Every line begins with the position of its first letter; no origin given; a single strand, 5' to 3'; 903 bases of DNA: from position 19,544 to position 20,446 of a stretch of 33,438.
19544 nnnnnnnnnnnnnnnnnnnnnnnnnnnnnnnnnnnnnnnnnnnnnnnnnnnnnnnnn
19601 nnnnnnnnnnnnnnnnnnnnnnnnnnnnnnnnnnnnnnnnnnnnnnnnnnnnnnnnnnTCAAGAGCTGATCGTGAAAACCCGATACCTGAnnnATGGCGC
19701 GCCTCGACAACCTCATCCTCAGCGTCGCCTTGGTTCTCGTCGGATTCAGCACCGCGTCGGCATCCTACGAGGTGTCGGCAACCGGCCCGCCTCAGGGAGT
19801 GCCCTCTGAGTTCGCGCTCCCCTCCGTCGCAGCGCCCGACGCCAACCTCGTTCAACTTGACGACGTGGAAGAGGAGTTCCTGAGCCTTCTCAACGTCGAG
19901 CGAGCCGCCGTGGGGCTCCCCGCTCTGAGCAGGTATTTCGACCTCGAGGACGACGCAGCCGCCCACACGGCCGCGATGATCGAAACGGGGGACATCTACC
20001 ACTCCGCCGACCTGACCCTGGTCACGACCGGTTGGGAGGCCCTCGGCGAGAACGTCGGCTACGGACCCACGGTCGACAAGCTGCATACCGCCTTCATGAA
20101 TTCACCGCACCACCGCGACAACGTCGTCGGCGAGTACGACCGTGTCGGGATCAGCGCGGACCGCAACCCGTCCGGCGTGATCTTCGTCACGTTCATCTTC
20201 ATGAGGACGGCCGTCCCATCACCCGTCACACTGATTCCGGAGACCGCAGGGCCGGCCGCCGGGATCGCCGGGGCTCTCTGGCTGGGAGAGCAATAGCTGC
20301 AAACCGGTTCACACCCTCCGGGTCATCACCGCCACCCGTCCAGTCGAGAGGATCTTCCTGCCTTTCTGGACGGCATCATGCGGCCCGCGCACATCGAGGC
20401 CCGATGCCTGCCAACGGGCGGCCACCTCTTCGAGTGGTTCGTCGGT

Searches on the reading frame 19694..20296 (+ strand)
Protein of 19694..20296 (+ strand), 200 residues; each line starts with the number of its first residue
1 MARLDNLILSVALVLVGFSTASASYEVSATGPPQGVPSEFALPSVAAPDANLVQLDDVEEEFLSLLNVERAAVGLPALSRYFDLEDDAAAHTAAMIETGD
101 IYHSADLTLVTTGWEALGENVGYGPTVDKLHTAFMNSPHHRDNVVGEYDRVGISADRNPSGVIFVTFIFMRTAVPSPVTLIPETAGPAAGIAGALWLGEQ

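Call 52: search_protein_families(library=pfam, proteins=[window:19694-20296:+], max_evalue=0.00001)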
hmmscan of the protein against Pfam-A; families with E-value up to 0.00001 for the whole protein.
window:19694-20296:+ (200 aa): 1 family
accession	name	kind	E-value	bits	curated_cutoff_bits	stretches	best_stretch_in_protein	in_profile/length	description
PF00188.32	CAP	-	6.6e-08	33.9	21.1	1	63-167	1-115/117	Cysteine-rich secretory protein family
